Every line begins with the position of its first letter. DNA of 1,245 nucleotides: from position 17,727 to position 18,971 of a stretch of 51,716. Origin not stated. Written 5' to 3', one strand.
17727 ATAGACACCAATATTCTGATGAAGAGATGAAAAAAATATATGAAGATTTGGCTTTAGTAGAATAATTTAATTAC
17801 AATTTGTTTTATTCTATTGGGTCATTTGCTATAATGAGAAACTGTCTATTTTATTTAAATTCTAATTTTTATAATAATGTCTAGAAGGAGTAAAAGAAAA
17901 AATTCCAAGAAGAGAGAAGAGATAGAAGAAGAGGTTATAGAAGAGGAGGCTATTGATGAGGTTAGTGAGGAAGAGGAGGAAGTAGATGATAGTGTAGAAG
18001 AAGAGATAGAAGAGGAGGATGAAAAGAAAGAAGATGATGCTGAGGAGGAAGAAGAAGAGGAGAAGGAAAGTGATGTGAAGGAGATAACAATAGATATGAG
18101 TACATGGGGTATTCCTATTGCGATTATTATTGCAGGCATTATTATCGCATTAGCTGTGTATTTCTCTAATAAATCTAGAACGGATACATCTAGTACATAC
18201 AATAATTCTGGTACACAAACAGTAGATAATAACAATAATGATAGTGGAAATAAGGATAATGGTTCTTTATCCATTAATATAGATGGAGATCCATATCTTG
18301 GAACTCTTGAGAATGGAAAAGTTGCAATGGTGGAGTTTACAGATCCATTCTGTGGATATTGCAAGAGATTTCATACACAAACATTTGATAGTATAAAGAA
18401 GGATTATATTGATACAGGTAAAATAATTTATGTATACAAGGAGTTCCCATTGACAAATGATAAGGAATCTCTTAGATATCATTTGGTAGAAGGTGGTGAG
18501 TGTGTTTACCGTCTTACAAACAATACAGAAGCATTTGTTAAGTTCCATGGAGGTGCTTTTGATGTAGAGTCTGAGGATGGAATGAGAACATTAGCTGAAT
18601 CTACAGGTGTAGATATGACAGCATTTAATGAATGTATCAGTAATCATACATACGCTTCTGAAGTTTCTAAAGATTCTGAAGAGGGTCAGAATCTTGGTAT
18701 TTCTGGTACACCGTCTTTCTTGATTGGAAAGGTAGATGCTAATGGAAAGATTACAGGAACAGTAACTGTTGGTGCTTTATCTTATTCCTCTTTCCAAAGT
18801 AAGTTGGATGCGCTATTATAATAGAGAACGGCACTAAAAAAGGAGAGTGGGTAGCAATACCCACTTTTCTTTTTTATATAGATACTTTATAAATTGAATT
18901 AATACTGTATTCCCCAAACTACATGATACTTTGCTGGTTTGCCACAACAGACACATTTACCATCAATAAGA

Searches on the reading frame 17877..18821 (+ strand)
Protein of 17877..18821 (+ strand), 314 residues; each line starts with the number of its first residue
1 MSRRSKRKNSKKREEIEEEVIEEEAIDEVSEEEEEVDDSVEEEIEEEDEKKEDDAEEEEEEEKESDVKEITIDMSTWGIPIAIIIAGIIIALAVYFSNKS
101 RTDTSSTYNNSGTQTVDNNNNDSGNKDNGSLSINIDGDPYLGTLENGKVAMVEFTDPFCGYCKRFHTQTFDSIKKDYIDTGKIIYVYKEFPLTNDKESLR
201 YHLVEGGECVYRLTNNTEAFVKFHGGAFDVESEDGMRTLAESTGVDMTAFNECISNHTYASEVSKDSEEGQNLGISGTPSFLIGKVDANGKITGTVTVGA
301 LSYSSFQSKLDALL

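Call 88: search_protein_families(library=pfam, proteins=[window:17877-18821:+], max_evalue=0.001)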
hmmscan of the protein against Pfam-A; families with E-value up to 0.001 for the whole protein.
window:17877-18821:+ (314 aa): 6 families
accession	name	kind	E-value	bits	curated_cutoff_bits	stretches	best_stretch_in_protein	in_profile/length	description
PF13462.12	Thioredoxin_4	-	2.2e-21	77.2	23.2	1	145-290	11-152/165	Thioredoxin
PF01323.26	DSBA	-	1.2e-10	41.9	25.6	1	217-309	106-189/191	DSBA-like thioredoxin domain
PF13098.12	Thioredoxin_2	-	5.7e-07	30.3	27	1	145-297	3-91/104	Thioredoxin-like domain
PF02535.28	Zip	-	4.9e-05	23.2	35.1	1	5-102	109-204/323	ZIP Zinc transporter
PF20709.2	DUF6823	-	7.9e-05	23.6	25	1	6-113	14-106/110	Family of unknown function (DUF6823)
PF00085.26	Thioredoxin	-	0.00021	21.7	23.5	0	146-180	16-50/103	Thioredoxin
